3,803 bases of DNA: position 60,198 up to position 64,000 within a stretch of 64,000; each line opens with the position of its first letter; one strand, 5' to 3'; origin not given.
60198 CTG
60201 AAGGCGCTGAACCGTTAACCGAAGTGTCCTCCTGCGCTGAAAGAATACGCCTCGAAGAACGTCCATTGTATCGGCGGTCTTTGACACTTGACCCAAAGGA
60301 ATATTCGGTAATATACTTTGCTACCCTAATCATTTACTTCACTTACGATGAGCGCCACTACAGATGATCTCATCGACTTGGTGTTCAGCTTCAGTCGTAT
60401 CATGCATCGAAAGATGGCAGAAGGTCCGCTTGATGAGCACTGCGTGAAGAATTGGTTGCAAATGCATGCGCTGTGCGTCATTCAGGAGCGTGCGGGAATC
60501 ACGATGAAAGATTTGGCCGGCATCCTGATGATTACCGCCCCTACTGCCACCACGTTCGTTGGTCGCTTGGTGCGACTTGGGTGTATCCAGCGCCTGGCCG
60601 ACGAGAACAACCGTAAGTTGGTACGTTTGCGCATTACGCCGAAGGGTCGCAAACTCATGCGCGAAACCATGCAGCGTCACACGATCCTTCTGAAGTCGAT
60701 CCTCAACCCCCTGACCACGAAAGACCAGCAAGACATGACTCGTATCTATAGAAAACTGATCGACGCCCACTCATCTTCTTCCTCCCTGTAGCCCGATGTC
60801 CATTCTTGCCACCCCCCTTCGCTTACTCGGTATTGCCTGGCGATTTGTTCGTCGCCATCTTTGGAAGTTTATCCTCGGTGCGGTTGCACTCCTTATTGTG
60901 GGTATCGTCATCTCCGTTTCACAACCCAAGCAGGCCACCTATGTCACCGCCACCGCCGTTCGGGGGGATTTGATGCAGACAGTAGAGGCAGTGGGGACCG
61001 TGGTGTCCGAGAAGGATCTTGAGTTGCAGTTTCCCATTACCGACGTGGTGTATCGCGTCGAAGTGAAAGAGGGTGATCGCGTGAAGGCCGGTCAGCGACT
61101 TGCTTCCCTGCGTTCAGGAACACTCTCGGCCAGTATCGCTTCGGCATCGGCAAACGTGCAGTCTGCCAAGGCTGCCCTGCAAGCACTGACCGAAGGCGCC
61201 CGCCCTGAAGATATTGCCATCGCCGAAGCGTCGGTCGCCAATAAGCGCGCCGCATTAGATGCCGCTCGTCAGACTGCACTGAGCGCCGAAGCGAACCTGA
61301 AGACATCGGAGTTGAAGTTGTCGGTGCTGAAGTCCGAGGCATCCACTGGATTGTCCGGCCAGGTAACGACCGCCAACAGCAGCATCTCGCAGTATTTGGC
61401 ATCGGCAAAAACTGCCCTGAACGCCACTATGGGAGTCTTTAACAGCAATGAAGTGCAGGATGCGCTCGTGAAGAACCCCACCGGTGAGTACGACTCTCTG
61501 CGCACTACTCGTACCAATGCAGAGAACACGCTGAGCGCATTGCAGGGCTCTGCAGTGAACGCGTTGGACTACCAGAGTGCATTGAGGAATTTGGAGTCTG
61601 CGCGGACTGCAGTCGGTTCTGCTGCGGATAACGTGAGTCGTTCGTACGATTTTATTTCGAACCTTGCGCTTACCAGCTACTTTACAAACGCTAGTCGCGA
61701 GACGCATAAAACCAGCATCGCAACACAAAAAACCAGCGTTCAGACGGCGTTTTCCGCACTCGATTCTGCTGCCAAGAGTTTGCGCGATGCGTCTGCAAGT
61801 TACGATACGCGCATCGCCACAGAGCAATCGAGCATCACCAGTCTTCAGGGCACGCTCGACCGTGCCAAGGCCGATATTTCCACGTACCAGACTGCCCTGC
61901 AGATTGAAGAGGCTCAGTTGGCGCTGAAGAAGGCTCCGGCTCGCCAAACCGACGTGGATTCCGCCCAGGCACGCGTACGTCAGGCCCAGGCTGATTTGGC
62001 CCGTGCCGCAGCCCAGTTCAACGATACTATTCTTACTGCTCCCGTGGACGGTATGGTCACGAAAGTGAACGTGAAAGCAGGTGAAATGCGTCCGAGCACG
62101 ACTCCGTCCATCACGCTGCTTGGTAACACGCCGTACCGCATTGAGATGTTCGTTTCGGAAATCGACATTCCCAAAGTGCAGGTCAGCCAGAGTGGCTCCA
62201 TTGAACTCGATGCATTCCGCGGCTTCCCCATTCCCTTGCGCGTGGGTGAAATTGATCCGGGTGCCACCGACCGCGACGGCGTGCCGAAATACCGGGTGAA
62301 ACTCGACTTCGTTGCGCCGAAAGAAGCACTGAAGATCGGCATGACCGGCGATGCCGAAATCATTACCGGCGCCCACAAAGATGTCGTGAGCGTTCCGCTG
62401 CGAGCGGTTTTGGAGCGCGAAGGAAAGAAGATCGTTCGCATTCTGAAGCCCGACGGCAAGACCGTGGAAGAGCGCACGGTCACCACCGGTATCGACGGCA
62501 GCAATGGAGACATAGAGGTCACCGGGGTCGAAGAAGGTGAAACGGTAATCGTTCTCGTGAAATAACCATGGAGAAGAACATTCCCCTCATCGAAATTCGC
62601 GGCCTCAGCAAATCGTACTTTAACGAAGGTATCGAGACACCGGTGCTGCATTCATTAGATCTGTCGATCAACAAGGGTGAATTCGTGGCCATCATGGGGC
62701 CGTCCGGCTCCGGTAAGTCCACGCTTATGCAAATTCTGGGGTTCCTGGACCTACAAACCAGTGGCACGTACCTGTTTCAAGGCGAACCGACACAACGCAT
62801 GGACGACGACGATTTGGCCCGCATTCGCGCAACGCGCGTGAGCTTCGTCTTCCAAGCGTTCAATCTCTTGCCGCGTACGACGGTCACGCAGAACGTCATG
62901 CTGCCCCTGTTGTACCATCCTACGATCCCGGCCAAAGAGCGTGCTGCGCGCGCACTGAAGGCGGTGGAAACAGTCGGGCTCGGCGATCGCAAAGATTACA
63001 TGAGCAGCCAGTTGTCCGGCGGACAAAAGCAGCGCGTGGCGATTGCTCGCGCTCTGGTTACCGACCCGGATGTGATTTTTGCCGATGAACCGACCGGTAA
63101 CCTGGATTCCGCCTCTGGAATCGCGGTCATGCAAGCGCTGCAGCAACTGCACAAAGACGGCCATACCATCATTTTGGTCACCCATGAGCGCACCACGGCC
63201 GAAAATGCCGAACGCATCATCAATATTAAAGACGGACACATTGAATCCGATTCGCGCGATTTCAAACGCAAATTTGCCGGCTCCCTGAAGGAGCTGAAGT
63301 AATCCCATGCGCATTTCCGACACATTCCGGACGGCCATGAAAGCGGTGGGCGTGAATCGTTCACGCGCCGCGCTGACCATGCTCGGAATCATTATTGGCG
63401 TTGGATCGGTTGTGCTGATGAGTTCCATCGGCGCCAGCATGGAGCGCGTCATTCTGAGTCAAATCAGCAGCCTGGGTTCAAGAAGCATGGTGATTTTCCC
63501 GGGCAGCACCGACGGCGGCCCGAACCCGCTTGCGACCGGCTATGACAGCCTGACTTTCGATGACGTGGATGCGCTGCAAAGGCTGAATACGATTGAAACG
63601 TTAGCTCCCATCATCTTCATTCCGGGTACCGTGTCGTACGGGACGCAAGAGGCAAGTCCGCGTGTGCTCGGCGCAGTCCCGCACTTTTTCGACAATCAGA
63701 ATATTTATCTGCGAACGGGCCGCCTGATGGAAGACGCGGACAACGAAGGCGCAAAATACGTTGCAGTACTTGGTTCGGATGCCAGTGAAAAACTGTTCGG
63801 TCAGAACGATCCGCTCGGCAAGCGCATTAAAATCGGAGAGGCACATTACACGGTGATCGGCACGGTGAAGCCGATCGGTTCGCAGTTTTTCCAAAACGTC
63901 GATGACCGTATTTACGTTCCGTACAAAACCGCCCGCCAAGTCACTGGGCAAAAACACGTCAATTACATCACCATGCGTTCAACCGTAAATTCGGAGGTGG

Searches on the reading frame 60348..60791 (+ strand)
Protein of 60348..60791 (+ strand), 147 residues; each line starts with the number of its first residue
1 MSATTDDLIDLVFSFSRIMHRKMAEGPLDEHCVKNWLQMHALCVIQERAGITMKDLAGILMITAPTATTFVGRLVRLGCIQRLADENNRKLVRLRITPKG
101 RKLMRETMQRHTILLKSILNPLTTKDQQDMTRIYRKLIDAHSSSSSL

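Call 76: search_protein_families(library=pfam, proteins=[window:60348-60791:+], max_evalue=0.00001)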
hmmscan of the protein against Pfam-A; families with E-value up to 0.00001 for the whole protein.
window:60348-60791:+ (147 aa): 2 families
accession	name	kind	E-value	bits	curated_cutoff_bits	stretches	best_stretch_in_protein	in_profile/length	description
PF01047.28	MarR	-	2.8e-11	43.5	24.6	1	35-92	2-59/59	MarR family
PF12802.13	MarR_2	-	4.5e-06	27.2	27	1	37-89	6-59/61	MarR family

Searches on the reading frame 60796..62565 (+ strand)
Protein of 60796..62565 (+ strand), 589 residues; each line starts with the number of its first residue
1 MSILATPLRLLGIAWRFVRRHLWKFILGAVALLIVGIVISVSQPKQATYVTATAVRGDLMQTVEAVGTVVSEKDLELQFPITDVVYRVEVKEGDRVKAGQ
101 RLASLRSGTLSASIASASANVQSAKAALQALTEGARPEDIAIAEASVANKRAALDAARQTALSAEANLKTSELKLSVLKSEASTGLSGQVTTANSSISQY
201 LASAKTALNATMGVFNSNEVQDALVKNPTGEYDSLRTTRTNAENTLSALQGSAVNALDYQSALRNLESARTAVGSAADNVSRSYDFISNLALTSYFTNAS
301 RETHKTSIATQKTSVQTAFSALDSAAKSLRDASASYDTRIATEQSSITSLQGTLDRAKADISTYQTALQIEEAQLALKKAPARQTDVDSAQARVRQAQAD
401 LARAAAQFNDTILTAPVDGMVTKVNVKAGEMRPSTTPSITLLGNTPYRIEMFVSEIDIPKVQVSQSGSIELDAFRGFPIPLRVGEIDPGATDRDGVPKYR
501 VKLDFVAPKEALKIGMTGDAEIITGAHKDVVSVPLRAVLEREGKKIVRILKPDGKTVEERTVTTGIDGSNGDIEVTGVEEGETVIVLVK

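Call 78: search_protein_families(library=pfam, proteins=[window:60796-62565:+], max_evalue=0.00001)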
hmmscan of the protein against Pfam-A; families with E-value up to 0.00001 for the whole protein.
window:60796-62565:+ (589 aa): 3 families
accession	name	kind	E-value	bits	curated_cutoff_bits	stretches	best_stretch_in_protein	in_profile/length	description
PF13437.12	HlyD_3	-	3.9e-13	50.5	22.2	1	413-504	2-94/106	HlyD family secretion protein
PF16576.10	HlyD_D23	-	3.2e-10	40.1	30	0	386-516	78-212/214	Barrel-sandwich domain of CusB or HlyD membrane-fusion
PF13533.13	Biotin_lipoyl_2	-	3.8e-06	27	29.8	0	87-105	13-31/32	Biotin-lipoyl like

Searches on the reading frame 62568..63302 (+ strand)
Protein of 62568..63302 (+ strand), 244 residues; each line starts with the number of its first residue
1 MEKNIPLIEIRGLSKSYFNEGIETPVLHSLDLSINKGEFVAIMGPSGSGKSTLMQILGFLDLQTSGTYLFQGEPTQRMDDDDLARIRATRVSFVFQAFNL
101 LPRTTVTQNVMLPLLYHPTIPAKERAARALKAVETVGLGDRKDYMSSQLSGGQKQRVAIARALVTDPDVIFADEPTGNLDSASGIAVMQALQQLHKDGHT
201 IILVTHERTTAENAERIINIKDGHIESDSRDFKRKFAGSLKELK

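Call 78: search_protein_families(library=pfam, proteins=[window:62568-63302:+], max_evalue=0.00001)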
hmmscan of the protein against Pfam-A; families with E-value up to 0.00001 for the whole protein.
window:62568-63302:+ (244 aa): 3 families
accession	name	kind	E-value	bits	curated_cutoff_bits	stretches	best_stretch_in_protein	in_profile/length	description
PF00005.33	ABC_tran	-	4e-34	118.6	25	1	27-176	1-136/137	ABC transporter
PF02463.25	SMC_N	-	2.2e-08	34.2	40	1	37-222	24-213/220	RecF/RecN/SMC N terminal domain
PF13304.12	AAA_21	-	4.1e-08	34.1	27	0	39-81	1-61/304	AAA domain, putative AbiEii toxin, Type IV TA system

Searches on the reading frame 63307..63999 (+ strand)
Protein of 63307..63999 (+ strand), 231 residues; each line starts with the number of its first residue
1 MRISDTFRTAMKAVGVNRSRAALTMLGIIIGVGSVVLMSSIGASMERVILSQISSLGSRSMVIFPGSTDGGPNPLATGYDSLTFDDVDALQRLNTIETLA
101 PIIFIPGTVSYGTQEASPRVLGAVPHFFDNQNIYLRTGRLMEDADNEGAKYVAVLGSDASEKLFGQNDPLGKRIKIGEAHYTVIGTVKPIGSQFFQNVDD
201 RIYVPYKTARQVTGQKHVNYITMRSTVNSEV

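Call 78: search_protein_families(library=pfam, proteins=[window:63307-63999:+], max_evalue=0.00001)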
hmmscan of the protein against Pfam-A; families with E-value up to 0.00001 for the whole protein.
window:63307-63999:+ (231 aa): 1 family
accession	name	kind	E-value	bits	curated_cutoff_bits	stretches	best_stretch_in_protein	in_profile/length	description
PF12704.14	MacB_PCD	-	1.5e-43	149.9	27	1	22-224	2-190/207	MacB-like periplasmic core domain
